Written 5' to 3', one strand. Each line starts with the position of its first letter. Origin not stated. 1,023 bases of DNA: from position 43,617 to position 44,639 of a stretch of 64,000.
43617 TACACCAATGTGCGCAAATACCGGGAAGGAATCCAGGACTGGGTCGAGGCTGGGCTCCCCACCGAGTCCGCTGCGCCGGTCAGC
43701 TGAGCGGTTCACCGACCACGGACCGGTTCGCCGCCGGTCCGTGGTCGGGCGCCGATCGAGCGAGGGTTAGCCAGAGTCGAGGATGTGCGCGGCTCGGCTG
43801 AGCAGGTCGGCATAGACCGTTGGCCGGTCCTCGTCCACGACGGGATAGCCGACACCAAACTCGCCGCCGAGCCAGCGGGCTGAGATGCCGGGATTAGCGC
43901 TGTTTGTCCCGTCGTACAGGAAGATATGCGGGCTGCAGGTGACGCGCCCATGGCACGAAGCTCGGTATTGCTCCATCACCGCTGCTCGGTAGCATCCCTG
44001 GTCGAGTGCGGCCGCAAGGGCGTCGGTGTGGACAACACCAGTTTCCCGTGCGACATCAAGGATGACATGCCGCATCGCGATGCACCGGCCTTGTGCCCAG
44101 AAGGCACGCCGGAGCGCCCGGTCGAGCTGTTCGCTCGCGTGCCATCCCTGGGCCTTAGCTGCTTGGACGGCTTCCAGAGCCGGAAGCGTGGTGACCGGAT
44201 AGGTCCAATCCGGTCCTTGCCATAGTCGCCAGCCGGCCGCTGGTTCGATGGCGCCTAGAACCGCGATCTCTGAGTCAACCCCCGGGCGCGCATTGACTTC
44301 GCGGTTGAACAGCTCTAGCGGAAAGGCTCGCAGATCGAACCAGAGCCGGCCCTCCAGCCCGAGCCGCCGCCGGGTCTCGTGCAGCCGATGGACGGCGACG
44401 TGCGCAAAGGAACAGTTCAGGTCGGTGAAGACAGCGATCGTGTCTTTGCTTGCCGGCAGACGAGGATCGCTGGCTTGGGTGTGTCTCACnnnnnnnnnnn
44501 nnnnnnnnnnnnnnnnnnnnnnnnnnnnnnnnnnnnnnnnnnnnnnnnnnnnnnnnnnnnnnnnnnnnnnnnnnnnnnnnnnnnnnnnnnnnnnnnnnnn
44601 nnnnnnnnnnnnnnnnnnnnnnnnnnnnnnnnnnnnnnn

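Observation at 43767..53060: Eight-gene translationally coupled operon resembling an arginine-to-2-aminoimidazole/azomycin (rohPQRS-like) pathway, extended with a PRMT-like methyltransferase, a Rieske protein, a giant multicopper oxidase and a DsbA-like protein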

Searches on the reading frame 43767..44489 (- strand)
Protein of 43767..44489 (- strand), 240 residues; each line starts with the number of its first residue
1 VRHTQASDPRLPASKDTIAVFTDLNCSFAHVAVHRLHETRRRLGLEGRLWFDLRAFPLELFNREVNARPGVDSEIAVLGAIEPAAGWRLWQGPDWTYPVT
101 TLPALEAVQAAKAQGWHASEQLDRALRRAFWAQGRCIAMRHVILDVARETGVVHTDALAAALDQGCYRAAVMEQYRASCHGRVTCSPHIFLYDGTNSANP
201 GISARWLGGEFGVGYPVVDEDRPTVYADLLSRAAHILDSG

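Call 3: search_protein_families(library=pfam, proteins=[window:43767-44489:-], max_evalue=0.01)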
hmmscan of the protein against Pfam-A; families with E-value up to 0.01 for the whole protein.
window:43767-44489:- (240 aa): 1 family
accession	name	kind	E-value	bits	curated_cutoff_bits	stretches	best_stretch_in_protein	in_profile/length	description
PF01323.26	DSBA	-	2.3e-10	41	25.6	1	17-194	1-174/191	DSBA-like thioredoxin domain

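Call 4: search_protein_families(library=ncbifam, proteins=[window:43767-44489:-], max_evalue=0.01)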
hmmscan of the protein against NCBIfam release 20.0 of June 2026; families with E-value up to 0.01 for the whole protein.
window:43767-44489:- (240 aa): 0 families

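Call 22: search_solved_structures(query=window:43767-44489:-, max_evalue=1)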
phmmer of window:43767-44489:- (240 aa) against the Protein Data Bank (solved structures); distinct sequences matched with E-value up to 1: 0.

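Call 43: find_homologous_proteins(query=window:43767-44489:-, max_evalue=0.001)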
Query window:43767-44489:- (240 aa): 2058 proteins with E <= 0.001 among 4922 candidates; the best 120 are listed.
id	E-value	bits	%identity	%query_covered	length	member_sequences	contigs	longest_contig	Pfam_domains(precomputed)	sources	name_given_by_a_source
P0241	1.7e-161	553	100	100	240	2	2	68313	PF01323.27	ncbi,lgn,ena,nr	ncbi:MAG: DsbA family protein [Pseudonocardiales bacterium]|nr:DsbA family protein [Pseudonocardiale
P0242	3.6e-146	503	93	98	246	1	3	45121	PF01323.27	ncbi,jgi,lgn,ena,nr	ncbi:MAG: DsbA family protein [Pseudonocardiales bacterium]|nr:DsbA family protein [Pseudonocardiale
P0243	9.1e-146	502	92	99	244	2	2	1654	PF01323.27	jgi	jgi:predicted DsbA family dithiol-disulfide isomerase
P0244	9.0e-143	492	91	98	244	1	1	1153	PF01323.27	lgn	-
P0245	1.1e-142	492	89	98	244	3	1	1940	PF01323.27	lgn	-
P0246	2.9e-141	487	91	97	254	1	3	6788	PF01323.27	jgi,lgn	jgi:predicted DsbA family dithiol-disulfide isomerase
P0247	2.7e-138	477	87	98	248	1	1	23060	PF01323.27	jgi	jgi:predicted DsbA family dithiol-disulfide isomerase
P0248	2.2e-126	438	80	100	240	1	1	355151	PF01323.27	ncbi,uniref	ncbi:DsbA family protein [Streptosporangium sp. NPDC001559]|uniref:DsbA family oxidoreductase n=1 Ta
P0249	3.9e-126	438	79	97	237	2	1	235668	PF01323.27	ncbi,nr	ncbi:hypothetical protein CTZ27_23000 [Streptomyces griseocarneus]|nr:hypothetical protein CTZ27_230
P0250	4.2e-126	437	79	100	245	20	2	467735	PF01323.27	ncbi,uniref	ncbi:DsbA family protein [Streptomyces sp. NPDC001407]|uniref:DsbA family oxidoreductase n=1 Tax=Str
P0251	1.3e-125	436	79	97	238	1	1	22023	PF01323.27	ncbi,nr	ncbi:DsbA family protein [Streptomyces sp. UNOC14_S4]|nr:DsbA family protein [Streptomyces sp. UNOC1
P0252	1.4e-125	436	79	97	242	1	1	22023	PF01323.27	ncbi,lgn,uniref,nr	ncbi:DsbA family protein [Streptomyces sp. UNOC14_S4]|uniref:DsbA family oxidoreductase n=1 Tax=Stre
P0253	4.7e-125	434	81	96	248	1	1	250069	PF01323.27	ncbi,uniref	ncbi:DsbA family protein [Streptomyces polygonati]|uniref:DsbA family protein n=1 Tax=Streptomyces p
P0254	5.8e-124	430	79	98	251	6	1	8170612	PF01323.27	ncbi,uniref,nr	ncbi:DsbA family protein [Streptomyces sp. HU2014]|uniref:DsbA family oxidoreductase n=1 Tax=Strepto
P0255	2.3e-123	429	81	95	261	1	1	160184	PF01323.27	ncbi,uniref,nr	ncbi:DsbA family protein [Streptomyces sp. ISL-11]|uniref:DsbA family oxidoreductase n=1 Tax=Strepto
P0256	8.6e-123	427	79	97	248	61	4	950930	PF01323.27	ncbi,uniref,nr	ncbi:DsbA family oxidoreductase [Streptomyces narbonensis]|uniref:DsbA family oxidoreductase n=1 Tax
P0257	1.8e-122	426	78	97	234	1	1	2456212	PF01323.27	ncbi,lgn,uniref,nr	ncbi:DsbA family oxidoreductase [Kitasatospora azatica]|uniref:DsbA family oxidoreductase n=1 Tax=Ki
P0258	8.1e-122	423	79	96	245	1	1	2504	PF01323.27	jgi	jgi:predicted DsbA family dithiol-disulfide isomerase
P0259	1.3e-121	423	77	96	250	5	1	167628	PF01323.27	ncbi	ncbi:DsbA family oxidoreductase [Streptomyces sp. NPDC055103]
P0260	1.6e-121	422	79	96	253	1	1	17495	PF01323.27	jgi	jgi:predicted DsbA family dithiol-disulfide isomerase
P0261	2.8e-121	422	79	95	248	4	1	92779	PF01323.27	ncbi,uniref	ncbi:DsbA family protein [Streptomyces sp. NPDC059008]|uniref:DsbA family oxidoreductase n=1 Tax=Str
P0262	4.6e-121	421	80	96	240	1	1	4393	PF01323.27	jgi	jgi:predicted DsbA family dithiol-disulfide isomerase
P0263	2.9e-120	418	77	97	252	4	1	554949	PF01323.27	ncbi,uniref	ncbi:DsbA family protein [Streptomyces sp. NPDC051909]|uniref:DsbA family oxidoreductase n=1 Tax=Str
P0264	4.6e-120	418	78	96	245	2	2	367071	PF01323.27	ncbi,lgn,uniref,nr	ncbi:DsbA family protein [Streptantibioticus rubrisoli]|uniref:DsbA family protein n=1 Tax=Streptant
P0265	6.7e-120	417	81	92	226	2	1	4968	PF01323.27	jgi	jgi:predicted DsbA family dithiol-disulfide isomerase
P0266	2.0e-119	416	77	97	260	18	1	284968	PF13743.13,PF01323.27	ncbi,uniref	ncbi:DsbA family oxidoreductase [Streptomyces xanthochromogenes]|uniref:DsbA family oxidoreductase n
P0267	2.1e-118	412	77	96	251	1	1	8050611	PF01323.27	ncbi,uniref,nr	ncbi:DsbA family protein [Streptomyces peucetius]|uniref:DsbA family protein n=1 Tax=Streptomyces pe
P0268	2.1e-118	412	80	93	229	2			PF01323.27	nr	nr:DsbA family protein [Streptomyces sp. SID5468]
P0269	2.3e-118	412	77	95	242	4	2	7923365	PF01323.27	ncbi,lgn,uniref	ncbi:DsbA family protein [Streptomyces sp. NBC_00435]|uniref:DsbA family oxidoreductase n=1 Tax=Stre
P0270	2.8e-118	412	76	96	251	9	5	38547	PF01323.27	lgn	-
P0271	4.8e-117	408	75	96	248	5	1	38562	PF01323.27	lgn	-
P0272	1.2e-116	407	75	95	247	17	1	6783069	PF01323.27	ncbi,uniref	ncbi:DsbA family oxidoreductase [Streptomyces sp. 5.8]|uniref:DsbA family oxidoreductase n=1 Tax=Str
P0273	6.6e-116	404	74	98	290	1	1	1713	PF01323.27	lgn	-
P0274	7.8e-116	404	78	93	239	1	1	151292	PF01323.27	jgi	jgi:predicted DsbA family dithiol-disulfide isomerase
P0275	1.5e-115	403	75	96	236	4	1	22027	PF01323.27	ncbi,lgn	-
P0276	1.8e-115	403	73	96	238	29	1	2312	PF01323.27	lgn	-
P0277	6.8e-115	401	74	96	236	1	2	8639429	PF01323.27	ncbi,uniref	ncbi:DsbA family protein [Lentzea sp. NPDC042327]|uniref:DsbA family oxidoreductase n=1 Tax=Lentzea 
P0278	2.0e-114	399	72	99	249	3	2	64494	PF01323.27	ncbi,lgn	ncbi:MAG: hypothetical protein WCF33_17510 [Pseudonocardiaceae bacterium]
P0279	2.7e-114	399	73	96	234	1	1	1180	PF13743.13,PF01323.27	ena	-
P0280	4.4e-114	398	76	93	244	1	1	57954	PF01323.27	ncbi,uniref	ncbi:DsbA family protein, partial [Streptomyces sp. NPDC058289]|uniref:DsbA family oxidoreductase n=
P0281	7.5e-114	397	71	98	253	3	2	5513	PF13743.13,PF01323.27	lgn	-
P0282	1.1e-113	397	72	97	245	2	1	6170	PF01323.27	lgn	-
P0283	5.9e-113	394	71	97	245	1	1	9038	PF01323.27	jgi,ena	-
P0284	1.9e-112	393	71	97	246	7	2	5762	PF01323.27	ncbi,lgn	ncbi:MAG: DsbA family oxidoreductase [Pseudonocardiaceae bacterium]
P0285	3.1e-112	392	72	96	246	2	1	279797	PF01323.27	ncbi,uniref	ncbi:DsbA family protein [Sphaerisporangium sp. NPDC051017]|uniref:DsbA family oxidoreductase n=1 Ta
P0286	5.9e-112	391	71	100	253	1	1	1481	PF01323.27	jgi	jgi:predicted DsbA family dithiol-disulfide isomerase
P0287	9.5e-112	390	74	96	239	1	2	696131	PF01323.27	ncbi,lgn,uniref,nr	ncbi:DsbA family oxidoreductase [Actinokineospora diospyrosa]|uniref:Dithiol-disulfide isomerase, Ds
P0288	1.2e-111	390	72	97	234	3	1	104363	PF01323.27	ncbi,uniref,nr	ncbi:DsbA family protein [Kitasatospora sp. RB6PN24]|uniref:DsbA family oxidoreductase n=1 Tax=Kitas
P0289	3.4e-111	389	73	95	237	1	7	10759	PF01323.27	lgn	-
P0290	4.7e-111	388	73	97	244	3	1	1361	PF01323.27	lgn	-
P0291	7.2e-111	388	71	96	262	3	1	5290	PF01323.27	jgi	jgi:predicted DsbA family dithiol-disulfide isomerase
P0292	7.5e-111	388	73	94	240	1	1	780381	PF01323.27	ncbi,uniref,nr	ncbi:DsbA family protein [Microbispora sp. RL4-1S]|uniref:DsbA family protein n=1 Tax=Microbispora o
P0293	8.4e-111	387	72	95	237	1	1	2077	PF01323.27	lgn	-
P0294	3.2e-110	385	71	97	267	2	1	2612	PF01323.27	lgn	-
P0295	3.8e-110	385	70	97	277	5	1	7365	PF13743.13,PF01323.27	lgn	-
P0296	4.0e-110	385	72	98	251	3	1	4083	PF01323.27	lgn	-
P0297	4.7e-110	385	70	96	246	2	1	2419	PF01323.27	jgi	jgi:predicted DsbA family dithiol-disulfide isomerase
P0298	1.4e-109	383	72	93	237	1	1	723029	PF01323.27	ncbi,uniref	ncbi:DsbA family protein [Sphaerimonospora cavernae]|uniref:DsbA family protein n=1 Tax=Sphaerimonos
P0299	4.4e-109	382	71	95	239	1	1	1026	PF01323.27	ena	-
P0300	6.1e-109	381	69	96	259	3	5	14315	PF01323.27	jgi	jgi:predicted DsbA family dithiol-disulfide isomerase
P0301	6.8e-109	381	72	97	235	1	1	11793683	PF01323.27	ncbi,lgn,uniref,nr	ncbi:DsbA family protein [Umezawaea sp. Da 62-37]|uniref:DsbA family oxidoreductase n=1 Tax=Umezawae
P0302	9.8e-109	381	70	97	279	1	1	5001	PF01323.27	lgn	-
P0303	9.8e-109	381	71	96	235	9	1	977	PF01323.27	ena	-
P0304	1.2e-108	380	72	95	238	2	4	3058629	PF01323.27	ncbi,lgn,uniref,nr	ncbi:DsbA family oxidoreductase [Actinokineospora globicatena]|uniref:DsbA family oxidoreductase n=1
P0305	1.4e-108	380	69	98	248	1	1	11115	PF13743.13,PF01323.27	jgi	jgi:predicted DsbA family dithiol-disulfide isomerase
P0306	1.6e-108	380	71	94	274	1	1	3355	PF01323.27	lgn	-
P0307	1.8e-108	380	72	95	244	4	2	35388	PF01323.27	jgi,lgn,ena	-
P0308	2.2e-108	379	71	96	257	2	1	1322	PF13743.13,PF01323.27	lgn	-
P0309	2.4e-108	379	68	98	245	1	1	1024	PF01323.27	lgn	-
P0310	2.8e-108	379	70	95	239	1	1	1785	PF13743.13,PF01323.27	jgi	jgi:predicted DsbA family dithiol-disulfide isomerase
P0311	2.8e-108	379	68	96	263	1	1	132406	PF01323.27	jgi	jgi:predicted DsbA family dithiol-disulfide isomerase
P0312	2.9e-108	379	72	95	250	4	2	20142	PF01323.27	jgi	jgi:predicted DsbA family dithiol-disulfide isomerase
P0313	2.9e-108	379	72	97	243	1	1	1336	PF01323.27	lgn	-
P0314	3.4e-108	379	72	91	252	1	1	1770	PF01323.27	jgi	jgi:predicted DsbA family dithiol-disulfide isomerase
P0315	3.5e-108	379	74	95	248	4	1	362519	PF01323.27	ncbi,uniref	ncbi:DsbA family protein [Pseudonocardia sp. NPDC049635]|uniref:DsbA family oxidoreductase n=1 Tax=P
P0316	3.6e-108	379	69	98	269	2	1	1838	PF01323.27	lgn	-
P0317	8.7e-108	377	70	95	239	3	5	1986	PF01323.27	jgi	jgi:predicted DsbA family dithiol-disulfide isomerase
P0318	8.8e-108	377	71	96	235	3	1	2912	PF13743.13,PF01323.27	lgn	-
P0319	9.5e-108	377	71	96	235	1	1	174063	PF01323.27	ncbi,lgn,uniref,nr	ncbi:DsbA family oxidoreductase [Actinokineospora inagensis]|uniref:DsbA family oxidoreductase n=1 T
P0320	9.6e-108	377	69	99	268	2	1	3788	PF01323.27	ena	-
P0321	2.0e-107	376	70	95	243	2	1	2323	PF01323.27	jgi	jgi:predicted DsbA family dithiol-disulfide isomerase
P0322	4.1e-107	375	70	95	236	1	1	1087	PF13743.13,PF01323.27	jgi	jgi:predicted DsbA family dithiol-disulfide isomerase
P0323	6.8e-107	375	70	94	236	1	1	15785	PF01323.27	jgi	jgi:predicted DsbA family dithiol-disulfide isomerase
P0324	1.1e-106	374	71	97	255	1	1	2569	PF01323.27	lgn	-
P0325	1.9e-106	373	68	98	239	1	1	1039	PF01323.27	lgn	-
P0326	1.9e-106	373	73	95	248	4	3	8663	PF01323.27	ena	-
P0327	2.9e-106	372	70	97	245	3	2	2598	PF01323.27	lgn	-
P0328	3.4e-106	372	70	95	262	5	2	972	PF01323.27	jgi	-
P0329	3.9e-106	372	68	96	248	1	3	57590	PF01323.27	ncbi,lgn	ncbi:MAG: DsbA family oxidoreductase [Pseudonocardia sp.]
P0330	4.0e-106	372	69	96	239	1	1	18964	PF13743.13,PF01323.27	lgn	-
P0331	4.6e-106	372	72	96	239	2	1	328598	PF01323.27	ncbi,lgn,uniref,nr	ncbi:DsbA family oxidoreductase [Actinokineospora terrae]|uniref:Predicted dithiol-disulfide isomera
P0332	4.6e-106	372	67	95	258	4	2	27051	PF01323.27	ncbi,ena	-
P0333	4.9e-106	372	69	98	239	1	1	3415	PF13743.13,PF01323.27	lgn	-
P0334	6.4e-106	371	68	98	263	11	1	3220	PF01323.27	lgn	-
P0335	6.5e-106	371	70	96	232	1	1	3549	PF13743.13,PF01323.27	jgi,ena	-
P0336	9.0e-106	371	70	96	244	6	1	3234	PF01323.27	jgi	jgi:predicted DsbA family dithiol-disulfide isomerase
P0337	2.1e-105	370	70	97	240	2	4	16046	PF01323.27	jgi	jgi:predicted DsbA family dithiol-disulfide isomerase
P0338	2.9e-105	369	69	95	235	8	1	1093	PF01323.27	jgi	-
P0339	3.2e-105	369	70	95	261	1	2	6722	PF13743.13,PF01323.27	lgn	-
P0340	4.3e-105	369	71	96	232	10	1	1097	PF13743.13,PF01323.27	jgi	-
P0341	8.1e-105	368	71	95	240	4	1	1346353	PF01323.27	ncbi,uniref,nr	ncbi:dithiol-disulfide isomerase [Amycolatopsis deserti]|uniref:Dithiol-disulfide isomerase n=1 Tax=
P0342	1.2e-104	367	68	96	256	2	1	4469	PF01323.27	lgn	-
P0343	2.3e-104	366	66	98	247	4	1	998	PF01323.27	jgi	jgi:predicted DsbA family dithiol-disulfide isomerase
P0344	3.6e-104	366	67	96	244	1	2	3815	PF01323.27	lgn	-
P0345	1.0e-103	364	69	95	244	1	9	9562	PF01323.27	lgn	-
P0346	1.6e-103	364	69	97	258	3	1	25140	PF01323.27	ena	-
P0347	4.3e-103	362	71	91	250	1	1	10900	PF01323.27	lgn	-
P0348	4.7e-103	362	69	93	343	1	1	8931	PF01323.27,PF00355.33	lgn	-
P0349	4.9e-103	362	67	95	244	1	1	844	PF01323.27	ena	-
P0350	5.7e-103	362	70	96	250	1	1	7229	PF01323.27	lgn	-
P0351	9.8e-103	361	68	98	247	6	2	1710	PF01323.27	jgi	-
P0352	1.2e-102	361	69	95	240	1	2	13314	PF01323.27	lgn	-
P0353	1.4e-102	360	66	97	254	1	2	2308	PF01323.27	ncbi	-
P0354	1.5e-102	360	66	98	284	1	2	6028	PF01323.27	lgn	-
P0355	2.9e-102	359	68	95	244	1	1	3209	PF13743.13,PF01323.27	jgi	jgi:predicted DsbA family dithiol-disulfide isomerase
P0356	3.0e-102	359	68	96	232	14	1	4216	PF13743.13,PF01323.27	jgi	jgi:predicted DsbA family dithiol-disulfide isomerase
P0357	7.3e-102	358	67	97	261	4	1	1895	PF13743.13,PF01323.27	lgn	-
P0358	7.8e-102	358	69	96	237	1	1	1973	PF01323.27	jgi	jgi:predicted DsbA family dithiol-disulfide isomerase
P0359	8.0e-102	358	68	96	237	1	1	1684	PF01323.27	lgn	-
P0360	1.1e-101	358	68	96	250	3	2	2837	PF01323.27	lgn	-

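Call 45: find_encoding_contigs(protein=P0348, flank=8000, max_places=2)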
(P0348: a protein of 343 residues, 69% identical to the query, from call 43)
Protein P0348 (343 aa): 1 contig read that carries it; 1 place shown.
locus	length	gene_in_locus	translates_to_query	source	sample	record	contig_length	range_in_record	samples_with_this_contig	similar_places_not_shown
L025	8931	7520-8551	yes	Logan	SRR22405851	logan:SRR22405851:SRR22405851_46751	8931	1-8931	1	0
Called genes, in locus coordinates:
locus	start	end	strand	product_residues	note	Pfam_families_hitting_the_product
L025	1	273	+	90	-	?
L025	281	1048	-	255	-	PF00196:GerE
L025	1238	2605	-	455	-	PF00291:PALP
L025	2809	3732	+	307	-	PF00892:EamA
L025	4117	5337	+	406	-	PF00155:Aminotran_1_2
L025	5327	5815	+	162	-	PF19689:DUF6190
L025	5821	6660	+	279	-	PF00701:DHDPS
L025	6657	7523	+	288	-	PF14518:Haem_oxygenas_2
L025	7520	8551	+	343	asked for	PF00355:Rieske, PF01323:DSBA (weak)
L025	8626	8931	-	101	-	?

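Call 46: find_encoding_contigs(protein=P0256, flank=8000, max_places=2)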
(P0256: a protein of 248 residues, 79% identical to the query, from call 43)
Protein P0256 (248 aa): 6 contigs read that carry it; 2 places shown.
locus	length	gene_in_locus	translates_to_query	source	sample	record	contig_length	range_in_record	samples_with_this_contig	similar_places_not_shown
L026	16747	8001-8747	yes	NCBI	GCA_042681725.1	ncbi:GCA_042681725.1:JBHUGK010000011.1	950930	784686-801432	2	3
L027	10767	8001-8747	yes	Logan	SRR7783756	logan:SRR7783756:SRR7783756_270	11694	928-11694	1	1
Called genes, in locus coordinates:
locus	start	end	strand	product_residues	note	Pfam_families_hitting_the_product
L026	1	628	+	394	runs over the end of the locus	PF00155:Aminotran_1_2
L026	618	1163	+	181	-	PF19689:DUF6190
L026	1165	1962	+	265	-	PF00701:DHDPS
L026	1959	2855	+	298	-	PF14518:Haem_oxygenas_2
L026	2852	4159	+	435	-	PF00355:Rieske, PF02353:CMAS (weak), PF06325:PrmA, PF13847:Methyltransf_31, PF08241:Methyltransf_11, PF08242:Methyltransf_12, PF13649:Methyltransf_25, PF17286:PRMT5_C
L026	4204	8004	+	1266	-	PF07731:Cu-oxidase_2 (faint), PF07732:Cu-oxidase_3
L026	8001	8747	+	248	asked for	PF01323:DSBA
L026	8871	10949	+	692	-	PF00270:DEAD, PF00271:Helicase_C, PF16124:RecQ_Zn_bind, PF09382:RQC, PF00570:HRDC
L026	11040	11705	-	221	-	PF13489:Methyltransf_23, PF13847:Methyltransf_31, PF08241:Methyltransf_11, PF08242:Methyltransf_12, PF13649:Methyltransf_25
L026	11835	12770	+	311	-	-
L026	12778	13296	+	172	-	PF13328:HD_4, PF01966:HD (weak)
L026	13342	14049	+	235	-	PF04542:Sigma70_r2, PF08281:Sigma70_r4_2, PF04545:Sigma70_r4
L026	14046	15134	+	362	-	-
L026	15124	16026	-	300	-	PF03009:GDPD, PF13653:GDPD_2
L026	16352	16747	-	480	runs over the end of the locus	PF00232:Glyco_hydro_1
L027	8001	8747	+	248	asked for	PF01323:DSBA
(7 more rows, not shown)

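Call 47: find_encoding_contigs(protein=P0267, flank=8000, max_places=1)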
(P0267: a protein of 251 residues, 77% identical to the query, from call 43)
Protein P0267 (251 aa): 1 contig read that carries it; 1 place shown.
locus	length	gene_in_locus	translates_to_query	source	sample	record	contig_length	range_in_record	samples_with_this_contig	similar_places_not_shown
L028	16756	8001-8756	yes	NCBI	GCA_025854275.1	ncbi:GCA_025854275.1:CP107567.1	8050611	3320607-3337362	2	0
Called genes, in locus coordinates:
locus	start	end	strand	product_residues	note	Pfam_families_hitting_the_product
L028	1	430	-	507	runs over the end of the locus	PF07690:MFS_1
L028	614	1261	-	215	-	PF00440:TetR_N, PF21597:TetR_C_43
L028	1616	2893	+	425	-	PF05547:Peptidase_M6 (faint)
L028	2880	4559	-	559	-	PF00501:AMP-binding, PF13193:AMP-binding_C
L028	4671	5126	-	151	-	PF01047:MarR, PF12802:MarR_2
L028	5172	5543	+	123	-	PF00581:Rhodanese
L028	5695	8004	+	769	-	PF07732:Cu-oxidase_3 (faint), PF07731:Cu-oxidase_2 (faint)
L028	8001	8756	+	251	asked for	PF01323:DSBA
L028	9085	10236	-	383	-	PF14659:Phage_int_SAM_3 (faint), PF22022:Phage_int_M (faint), PF00589:Phage_integrase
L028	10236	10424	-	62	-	PF12728:HTH_17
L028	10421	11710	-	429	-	PF20199:RepSA, PF23343:REP_ORF2-G2P (weak)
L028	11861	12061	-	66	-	-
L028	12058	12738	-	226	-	-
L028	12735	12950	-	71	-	-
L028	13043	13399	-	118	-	-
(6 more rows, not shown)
